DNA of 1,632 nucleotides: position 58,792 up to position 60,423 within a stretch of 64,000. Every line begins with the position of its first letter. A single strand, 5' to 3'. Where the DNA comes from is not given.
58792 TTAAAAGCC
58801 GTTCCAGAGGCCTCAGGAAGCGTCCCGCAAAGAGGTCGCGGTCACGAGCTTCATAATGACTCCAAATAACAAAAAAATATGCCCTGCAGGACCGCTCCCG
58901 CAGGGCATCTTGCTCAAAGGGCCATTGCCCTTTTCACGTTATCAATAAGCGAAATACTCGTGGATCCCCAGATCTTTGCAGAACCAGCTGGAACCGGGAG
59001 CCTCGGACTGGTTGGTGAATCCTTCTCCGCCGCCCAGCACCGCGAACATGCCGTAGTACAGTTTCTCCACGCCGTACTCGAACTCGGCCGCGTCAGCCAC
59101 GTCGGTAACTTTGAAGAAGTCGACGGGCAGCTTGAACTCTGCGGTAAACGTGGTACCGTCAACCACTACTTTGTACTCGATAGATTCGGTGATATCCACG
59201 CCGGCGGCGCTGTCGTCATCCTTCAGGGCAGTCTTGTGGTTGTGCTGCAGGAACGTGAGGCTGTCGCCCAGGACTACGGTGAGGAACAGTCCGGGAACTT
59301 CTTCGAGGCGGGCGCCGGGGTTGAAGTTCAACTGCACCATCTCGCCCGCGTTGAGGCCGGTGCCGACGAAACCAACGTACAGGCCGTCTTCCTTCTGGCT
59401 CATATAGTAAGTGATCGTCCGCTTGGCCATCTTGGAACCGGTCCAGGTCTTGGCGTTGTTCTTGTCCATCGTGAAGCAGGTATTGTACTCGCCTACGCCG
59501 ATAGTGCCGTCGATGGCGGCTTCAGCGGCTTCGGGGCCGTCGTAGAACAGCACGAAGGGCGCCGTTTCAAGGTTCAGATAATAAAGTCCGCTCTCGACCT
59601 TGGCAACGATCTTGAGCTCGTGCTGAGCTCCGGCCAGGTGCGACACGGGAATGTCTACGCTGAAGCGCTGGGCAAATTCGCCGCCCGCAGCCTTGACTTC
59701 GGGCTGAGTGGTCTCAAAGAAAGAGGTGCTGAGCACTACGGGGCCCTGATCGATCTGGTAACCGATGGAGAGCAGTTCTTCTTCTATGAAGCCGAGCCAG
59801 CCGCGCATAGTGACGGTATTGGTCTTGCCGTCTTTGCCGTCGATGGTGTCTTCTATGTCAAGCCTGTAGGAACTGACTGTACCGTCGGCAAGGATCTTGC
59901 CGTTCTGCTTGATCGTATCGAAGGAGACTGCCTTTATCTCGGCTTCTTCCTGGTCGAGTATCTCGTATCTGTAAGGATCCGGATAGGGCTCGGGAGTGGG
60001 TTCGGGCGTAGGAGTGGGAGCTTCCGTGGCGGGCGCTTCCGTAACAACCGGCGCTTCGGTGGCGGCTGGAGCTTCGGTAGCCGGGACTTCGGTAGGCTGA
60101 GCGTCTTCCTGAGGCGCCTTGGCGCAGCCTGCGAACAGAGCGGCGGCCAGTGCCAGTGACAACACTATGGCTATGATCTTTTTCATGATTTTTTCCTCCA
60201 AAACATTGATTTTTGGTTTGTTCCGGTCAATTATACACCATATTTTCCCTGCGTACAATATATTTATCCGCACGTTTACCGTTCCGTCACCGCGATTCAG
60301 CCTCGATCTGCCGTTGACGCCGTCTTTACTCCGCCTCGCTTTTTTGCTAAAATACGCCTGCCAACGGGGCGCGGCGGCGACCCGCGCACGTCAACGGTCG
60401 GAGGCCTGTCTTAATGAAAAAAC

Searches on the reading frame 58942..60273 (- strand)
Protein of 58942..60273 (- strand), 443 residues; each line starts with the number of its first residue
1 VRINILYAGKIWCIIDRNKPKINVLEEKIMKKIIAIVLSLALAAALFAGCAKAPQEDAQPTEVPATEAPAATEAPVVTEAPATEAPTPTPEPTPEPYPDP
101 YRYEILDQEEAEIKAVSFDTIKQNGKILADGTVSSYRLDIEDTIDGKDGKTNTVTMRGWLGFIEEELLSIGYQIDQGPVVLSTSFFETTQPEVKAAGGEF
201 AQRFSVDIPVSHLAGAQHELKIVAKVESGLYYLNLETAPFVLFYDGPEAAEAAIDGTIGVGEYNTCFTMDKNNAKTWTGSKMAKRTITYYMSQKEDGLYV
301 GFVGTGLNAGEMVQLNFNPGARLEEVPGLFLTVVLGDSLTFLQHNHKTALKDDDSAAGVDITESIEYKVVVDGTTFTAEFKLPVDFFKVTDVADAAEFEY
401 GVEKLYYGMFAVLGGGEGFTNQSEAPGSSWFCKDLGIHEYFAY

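Call 53: search_protein_families(library=pfam, proteins=[window:58942-60273:-], max_evalue=0.01)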
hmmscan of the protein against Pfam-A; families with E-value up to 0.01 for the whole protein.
window:58942-60273:- (443 aa): 0 families

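Call 77: search_protein_families(library=padloc, proteins=[window:58942-60273:-], max_evalue=0.01)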
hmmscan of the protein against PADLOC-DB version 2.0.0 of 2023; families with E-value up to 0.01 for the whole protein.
window:58942-60273:- (443 aa): 0 families

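Call 78: search_protein_families(library=ncbifam, proteins=[window:58942-60273:-], max_evalue=0.01)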
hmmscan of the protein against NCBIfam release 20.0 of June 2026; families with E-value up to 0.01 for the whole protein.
window:58942-60273:- (443 aa): 2 families
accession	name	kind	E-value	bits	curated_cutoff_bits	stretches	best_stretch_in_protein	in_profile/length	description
NF008082.0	PRK10819.1-3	equivalog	0.00032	20.6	265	1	33-101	17-85/242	TonB system transport protein TonB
NF037973.1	metallo_SslE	exception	0.00036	18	3000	1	31-102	9-78/1519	lipoprotein metalloprotease SslE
